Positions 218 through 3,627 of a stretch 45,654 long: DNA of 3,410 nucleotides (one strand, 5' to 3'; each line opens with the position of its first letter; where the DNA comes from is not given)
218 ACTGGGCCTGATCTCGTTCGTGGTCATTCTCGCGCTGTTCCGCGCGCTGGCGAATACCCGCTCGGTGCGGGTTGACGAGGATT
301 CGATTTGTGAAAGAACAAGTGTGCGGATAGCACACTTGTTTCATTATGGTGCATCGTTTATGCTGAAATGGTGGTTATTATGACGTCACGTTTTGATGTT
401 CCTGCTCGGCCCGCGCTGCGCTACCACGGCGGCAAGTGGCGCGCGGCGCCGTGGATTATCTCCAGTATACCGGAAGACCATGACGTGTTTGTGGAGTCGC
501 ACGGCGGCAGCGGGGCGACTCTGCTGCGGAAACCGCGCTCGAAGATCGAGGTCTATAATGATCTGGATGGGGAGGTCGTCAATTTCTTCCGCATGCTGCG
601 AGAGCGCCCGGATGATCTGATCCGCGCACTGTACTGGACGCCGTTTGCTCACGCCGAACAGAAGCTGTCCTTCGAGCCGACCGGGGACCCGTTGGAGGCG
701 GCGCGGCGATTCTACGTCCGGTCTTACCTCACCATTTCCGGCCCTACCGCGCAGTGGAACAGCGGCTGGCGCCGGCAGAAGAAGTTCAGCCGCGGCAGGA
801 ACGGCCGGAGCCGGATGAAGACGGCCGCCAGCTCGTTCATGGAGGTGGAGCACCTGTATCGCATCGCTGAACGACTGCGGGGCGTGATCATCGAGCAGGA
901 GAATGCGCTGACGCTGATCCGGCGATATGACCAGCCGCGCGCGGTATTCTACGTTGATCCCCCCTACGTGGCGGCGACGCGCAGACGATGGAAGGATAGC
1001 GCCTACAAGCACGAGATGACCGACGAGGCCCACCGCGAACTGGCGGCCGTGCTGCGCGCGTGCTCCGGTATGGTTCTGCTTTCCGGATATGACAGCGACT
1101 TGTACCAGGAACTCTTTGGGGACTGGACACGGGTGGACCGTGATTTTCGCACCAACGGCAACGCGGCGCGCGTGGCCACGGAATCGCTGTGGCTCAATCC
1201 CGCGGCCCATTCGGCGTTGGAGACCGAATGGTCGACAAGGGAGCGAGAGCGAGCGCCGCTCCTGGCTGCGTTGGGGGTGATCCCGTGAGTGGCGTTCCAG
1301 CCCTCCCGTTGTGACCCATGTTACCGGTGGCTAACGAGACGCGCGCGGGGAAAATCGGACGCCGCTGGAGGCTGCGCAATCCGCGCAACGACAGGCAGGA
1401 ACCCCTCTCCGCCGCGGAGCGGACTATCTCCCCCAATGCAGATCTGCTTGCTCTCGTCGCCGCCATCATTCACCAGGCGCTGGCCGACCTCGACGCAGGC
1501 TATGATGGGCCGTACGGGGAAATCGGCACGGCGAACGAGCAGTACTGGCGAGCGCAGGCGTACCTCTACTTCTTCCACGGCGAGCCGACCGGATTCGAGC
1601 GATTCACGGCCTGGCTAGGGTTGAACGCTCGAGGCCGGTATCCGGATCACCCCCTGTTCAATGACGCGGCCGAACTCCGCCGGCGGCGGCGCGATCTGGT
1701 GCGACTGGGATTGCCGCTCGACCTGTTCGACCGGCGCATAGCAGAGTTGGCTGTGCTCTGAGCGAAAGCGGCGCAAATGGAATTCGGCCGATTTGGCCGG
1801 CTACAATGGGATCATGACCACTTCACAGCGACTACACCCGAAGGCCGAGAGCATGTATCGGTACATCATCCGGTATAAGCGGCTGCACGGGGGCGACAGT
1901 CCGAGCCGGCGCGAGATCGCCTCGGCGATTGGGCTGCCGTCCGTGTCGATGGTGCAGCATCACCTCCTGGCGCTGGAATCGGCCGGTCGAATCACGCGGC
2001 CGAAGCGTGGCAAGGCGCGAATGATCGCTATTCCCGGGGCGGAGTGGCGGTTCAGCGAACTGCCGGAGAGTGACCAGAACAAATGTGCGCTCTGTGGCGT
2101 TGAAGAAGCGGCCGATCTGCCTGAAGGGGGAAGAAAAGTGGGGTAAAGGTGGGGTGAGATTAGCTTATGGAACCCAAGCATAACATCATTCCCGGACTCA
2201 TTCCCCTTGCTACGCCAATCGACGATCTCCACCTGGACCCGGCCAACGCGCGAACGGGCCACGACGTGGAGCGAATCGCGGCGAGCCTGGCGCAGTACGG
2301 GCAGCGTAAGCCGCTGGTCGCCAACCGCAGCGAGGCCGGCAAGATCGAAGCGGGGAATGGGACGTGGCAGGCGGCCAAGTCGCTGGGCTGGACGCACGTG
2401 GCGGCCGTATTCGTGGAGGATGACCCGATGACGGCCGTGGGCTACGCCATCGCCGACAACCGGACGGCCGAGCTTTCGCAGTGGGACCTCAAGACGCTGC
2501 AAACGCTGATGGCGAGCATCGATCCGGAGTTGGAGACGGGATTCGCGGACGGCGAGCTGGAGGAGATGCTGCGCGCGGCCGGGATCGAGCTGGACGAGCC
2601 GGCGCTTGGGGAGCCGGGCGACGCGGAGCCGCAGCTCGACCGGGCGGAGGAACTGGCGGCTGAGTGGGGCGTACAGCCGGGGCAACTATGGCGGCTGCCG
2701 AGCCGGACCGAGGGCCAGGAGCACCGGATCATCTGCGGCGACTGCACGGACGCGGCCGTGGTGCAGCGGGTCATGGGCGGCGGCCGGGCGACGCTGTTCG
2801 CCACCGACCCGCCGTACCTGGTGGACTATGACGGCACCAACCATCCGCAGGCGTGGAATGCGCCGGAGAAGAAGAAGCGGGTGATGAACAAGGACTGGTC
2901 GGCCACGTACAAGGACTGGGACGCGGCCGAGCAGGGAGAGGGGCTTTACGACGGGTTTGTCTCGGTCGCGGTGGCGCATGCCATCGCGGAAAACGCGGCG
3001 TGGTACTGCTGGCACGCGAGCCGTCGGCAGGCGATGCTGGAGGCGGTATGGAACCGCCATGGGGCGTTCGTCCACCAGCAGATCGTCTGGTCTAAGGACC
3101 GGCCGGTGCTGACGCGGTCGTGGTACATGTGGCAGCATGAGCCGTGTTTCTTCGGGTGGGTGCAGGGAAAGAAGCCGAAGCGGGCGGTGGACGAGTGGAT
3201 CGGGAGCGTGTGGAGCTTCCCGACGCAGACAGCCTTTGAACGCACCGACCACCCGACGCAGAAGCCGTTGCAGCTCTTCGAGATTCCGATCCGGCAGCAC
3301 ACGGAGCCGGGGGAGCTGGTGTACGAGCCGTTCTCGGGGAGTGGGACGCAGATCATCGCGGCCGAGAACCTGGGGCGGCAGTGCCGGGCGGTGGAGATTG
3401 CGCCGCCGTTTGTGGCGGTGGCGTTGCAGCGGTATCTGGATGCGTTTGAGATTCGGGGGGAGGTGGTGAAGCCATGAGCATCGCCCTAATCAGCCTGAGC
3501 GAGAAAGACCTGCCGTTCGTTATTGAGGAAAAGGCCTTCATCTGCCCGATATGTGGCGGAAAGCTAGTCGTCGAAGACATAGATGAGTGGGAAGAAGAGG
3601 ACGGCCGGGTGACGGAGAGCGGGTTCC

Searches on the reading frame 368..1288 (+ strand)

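Call 44: search_protein_families(library=ncbifam, proteins=[window:368-1288:+], max_evalue=0.01)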
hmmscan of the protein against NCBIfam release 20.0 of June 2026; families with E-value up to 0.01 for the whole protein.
window:368-1288:+ (306 aa): 2 families
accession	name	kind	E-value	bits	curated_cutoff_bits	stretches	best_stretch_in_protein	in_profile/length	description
TIGR00571.1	dam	subfamily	5.4e-17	62.3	114.85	1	14-254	2-240/267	Dam family site-specific DNA-(adenine-N6)-methyltransferase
NF008152.0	PRK10904.1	equivalog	5.9e-06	25.9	441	1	14-252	5-239/271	adenine-specific DNA-methyltransferase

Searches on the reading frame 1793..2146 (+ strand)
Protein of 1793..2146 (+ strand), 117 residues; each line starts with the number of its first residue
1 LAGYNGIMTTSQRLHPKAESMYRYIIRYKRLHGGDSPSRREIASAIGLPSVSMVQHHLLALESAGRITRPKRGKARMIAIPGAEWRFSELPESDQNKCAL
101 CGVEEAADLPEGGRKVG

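Call 43: search_protein_families(library=pfam, proteins=[window:1793-2146:+], max_evalue=0.05)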
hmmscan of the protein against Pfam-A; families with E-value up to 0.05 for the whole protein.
window:1793-2146:+ (117 aa): 2 families
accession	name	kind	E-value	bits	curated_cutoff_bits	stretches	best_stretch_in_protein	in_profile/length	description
PF01726.22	LexA_DNA_bind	-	5.3e-08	33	23.7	1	34-76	23-64/65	LexA DNA binding domain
PF13338.12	AbiEi_4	-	0.014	15.9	25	1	38-73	15-44/49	Transcriptional regulator, AbiEi antitoxin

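Call 92: search_protein_families(library=phrogs, proteins=[window:1793-2146:+], max_evalue=0.001)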
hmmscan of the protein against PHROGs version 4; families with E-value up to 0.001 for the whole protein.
window:1793-2146:+ (117 aa): 3 families
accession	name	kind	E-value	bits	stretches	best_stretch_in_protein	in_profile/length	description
phrog_3502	-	unknown function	1.3e-08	36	1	10-81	45-115/131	-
phrog_24920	-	unknown function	2.7e-06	28.4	1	17-88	7-76/125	-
phrog_362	-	transcription regulation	1.3e-05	26.4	1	14-85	4-73/106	transcriptional repressor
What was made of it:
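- On Temperate-phage immunity region (repressor plus lysogen-expressed morons): A second repressor-like wHTH protein (1793-2146) exists in the lytic operon (calls 43, 92).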

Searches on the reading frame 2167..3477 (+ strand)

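Call 93: search_protein_families(library=pfam, proteins=[window:2167-3477:+], max_evalue=0.0001)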
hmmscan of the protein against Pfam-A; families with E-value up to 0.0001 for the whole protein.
window:2167-3477:+ (436 aa): 1 family
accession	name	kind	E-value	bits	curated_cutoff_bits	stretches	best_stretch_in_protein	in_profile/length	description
PF01555.25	N6_N4_Mtase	-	3.2e-16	60.4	26.7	1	211-419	4-219/221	DNA methylase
